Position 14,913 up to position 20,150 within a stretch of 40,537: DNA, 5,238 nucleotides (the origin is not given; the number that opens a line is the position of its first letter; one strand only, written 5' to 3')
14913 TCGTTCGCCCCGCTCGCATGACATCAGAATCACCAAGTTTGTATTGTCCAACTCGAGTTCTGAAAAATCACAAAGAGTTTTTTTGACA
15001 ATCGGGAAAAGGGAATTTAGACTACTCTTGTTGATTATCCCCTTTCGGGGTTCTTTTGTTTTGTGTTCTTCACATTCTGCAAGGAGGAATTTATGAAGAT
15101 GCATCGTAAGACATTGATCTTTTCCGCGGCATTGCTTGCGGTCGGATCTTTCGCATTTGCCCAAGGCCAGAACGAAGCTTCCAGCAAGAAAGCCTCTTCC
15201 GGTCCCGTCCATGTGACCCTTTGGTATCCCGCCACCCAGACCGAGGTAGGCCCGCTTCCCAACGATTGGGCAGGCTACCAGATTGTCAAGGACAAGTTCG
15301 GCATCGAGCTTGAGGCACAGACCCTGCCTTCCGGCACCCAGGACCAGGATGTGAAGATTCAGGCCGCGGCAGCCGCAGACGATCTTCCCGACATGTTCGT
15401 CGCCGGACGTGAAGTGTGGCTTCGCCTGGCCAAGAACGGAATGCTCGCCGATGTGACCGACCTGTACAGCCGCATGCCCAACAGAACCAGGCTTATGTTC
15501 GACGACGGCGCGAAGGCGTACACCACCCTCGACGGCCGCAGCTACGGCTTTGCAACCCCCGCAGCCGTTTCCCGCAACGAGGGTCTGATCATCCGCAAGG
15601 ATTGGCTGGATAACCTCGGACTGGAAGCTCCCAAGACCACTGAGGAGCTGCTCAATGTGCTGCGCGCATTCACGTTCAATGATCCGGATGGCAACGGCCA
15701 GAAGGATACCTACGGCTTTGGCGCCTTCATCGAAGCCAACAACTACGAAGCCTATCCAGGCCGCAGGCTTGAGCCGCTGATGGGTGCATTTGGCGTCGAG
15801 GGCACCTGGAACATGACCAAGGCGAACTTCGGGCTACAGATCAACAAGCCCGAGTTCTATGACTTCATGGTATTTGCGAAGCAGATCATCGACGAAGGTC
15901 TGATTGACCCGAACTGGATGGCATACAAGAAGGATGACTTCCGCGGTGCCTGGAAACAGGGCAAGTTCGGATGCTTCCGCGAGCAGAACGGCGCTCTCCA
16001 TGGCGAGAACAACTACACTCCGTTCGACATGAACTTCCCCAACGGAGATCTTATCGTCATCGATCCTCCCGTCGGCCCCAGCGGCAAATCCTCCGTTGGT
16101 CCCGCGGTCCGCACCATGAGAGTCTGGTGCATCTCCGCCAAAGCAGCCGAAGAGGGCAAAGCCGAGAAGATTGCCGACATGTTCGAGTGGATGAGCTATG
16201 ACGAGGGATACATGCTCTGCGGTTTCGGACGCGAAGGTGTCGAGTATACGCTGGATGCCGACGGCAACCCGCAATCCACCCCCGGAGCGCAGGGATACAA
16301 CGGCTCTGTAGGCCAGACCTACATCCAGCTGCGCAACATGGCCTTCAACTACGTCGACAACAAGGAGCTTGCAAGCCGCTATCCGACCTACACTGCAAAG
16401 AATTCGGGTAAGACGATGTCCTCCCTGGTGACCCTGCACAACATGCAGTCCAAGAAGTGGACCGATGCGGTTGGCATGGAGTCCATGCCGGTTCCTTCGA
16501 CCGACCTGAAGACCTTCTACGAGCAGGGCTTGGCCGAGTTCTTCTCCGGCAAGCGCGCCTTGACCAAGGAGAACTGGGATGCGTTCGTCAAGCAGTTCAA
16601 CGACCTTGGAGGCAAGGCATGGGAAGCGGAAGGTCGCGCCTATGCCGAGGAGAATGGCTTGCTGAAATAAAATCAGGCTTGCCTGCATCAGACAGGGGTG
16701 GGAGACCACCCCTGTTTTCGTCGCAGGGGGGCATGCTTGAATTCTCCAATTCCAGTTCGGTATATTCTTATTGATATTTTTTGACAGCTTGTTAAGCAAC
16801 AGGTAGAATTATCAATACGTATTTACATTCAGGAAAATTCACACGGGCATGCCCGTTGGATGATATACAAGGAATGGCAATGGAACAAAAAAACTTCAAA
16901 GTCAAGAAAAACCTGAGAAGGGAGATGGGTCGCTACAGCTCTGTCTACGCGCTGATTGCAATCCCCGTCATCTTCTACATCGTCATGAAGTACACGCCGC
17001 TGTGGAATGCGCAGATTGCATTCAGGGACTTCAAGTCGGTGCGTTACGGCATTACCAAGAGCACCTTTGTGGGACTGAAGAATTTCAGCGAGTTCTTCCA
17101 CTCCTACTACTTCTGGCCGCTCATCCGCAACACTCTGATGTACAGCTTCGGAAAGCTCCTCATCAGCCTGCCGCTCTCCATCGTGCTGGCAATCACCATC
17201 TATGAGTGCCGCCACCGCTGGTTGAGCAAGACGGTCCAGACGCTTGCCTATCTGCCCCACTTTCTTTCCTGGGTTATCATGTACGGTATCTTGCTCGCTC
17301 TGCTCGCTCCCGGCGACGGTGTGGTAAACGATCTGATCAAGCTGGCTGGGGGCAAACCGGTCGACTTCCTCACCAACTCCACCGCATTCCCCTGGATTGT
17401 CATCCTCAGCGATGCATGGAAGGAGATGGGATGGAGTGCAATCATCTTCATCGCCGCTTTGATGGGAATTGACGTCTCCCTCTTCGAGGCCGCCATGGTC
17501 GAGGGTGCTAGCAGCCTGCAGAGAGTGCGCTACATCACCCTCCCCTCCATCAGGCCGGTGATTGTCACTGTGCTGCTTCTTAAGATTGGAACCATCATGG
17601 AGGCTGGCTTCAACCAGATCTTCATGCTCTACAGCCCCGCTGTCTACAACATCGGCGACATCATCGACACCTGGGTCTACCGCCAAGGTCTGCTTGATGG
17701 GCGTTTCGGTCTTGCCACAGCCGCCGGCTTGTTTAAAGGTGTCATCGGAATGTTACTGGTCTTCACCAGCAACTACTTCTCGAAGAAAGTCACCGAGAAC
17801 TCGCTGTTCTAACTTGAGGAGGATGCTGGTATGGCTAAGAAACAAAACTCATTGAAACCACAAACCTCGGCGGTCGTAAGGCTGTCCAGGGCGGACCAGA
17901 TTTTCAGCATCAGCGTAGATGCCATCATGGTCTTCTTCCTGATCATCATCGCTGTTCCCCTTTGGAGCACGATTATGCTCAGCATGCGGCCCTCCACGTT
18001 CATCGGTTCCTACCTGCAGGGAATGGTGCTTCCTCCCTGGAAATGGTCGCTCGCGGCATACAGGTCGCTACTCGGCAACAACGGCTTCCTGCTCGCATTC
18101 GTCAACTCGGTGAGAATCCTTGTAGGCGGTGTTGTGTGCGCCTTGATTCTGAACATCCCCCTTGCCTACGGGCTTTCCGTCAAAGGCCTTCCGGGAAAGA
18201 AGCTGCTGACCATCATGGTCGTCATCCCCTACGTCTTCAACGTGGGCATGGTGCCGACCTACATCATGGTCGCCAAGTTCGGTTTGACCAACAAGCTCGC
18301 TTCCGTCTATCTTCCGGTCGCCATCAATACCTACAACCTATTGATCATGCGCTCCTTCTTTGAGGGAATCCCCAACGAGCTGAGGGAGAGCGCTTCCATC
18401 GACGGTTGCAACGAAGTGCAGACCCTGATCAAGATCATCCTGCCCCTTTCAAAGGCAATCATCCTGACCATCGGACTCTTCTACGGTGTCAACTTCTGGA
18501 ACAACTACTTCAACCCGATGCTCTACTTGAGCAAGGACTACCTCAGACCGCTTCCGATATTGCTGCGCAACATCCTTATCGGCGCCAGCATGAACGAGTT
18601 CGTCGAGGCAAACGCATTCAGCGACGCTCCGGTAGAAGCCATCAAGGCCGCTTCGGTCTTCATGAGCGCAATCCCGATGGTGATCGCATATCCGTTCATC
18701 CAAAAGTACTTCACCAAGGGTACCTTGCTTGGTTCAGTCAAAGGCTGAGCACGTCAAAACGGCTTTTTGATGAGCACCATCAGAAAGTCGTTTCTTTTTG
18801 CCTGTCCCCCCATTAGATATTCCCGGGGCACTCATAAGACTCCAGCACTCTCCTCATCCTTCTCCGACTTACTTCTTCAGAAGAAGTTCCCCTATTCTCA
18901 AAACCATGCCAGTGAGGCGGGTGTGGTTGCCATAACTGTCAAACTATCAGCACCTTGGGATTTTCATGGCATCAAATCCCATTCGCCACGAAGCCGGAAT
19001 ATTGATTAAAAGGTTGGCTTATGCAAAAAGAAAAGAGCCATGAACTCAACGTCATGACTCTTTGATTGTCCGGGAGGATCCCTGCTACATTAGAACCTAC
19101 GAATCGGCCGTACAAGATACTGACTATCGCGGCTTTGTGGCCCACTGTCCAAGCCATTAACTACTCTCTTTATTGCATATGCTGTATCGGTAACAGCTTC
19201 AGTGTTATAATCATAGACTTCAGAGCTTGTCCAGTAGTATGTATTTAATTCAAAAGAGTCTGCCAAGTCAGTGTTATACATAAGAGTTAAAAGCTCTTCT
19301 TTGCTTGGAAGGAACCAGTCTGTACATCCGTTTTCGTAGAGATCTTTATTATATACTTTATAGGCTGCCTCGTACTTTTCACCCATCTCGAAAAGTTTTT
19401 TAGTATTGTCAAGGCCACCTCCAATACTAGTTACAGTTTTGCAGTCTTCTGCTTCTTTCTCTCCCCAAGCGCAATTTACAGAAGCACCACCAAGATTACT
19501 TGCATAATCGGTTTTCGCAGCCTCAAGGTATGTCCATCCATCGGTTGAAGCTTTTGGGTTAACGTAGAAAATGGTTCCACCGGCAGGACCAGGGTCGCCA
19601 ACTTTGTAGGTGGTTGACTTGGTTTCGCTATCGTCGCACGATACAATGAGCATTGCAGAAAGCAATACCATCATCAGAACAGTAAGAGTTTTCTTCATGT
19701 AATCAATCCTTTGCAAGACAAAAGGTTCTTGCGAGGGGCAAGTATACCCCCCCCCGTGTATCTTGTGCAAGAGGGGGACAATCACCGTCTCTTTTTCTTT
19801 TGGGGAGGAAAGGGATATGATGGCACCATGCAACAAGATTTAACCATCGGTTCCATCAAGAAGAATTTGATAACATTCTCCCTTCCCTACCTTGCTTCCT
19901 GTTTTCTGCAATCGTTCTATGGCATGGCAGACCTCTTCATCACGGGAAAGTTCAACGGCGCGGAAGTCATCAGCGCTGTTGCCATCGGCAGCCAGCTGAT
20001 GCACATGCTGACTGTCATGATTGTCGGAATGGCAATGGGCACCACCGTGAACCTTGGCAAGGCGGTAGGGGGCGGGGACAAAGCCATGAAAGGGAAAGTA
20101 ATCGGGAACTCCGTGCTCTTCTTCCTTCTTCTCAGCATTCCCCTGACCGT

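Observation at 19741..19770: A G9 homopolymer occupies the -35/-10 spacer of the DUF1566 lipoprotein promoter (candidate transcriptional phase or rheostat switch)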

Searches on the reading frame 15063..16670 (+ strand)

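Call 43: search_protein_families(library=ncbifam, proteins=[window:15063-16670:+])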
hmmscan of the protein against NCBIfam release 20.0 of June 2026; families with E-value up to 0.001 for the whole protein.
window:15063-16670:+ (535 aa): 0 families

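Call 44: search_protein_families(library=pfam, proteins=[window:15063-16670:+])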
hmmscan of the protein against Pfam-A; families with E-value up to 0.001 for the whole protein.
window:15063-16670:+ (535 aa): 1 family
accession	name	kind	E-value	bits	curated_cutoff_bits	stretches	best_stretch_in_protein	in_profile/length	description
PF13416.11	SBP_bac_8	-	1.1e-11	45.5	27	1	78-377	9-243/279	Bacterial extracellular solute-binding protein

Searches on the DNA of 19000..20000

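Call 54: search_rna_families(source=window, start=19000, end=20000, threshold=evalue, max_evalue=1)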
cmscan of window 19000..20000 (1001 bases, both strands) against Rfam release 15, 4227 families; matches with E-value up to 1: 1.
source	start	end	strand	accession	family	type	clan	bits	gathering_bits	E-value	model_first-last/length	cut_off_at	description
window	19375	19416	-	RF02098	DGCR5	Gene; lncRNA;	-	19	50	0.91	1-49/49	no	DiGeorge syndrome critical region gene 5 conserved region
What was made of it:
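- Tried and rejected: No Rfam match (call 54).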
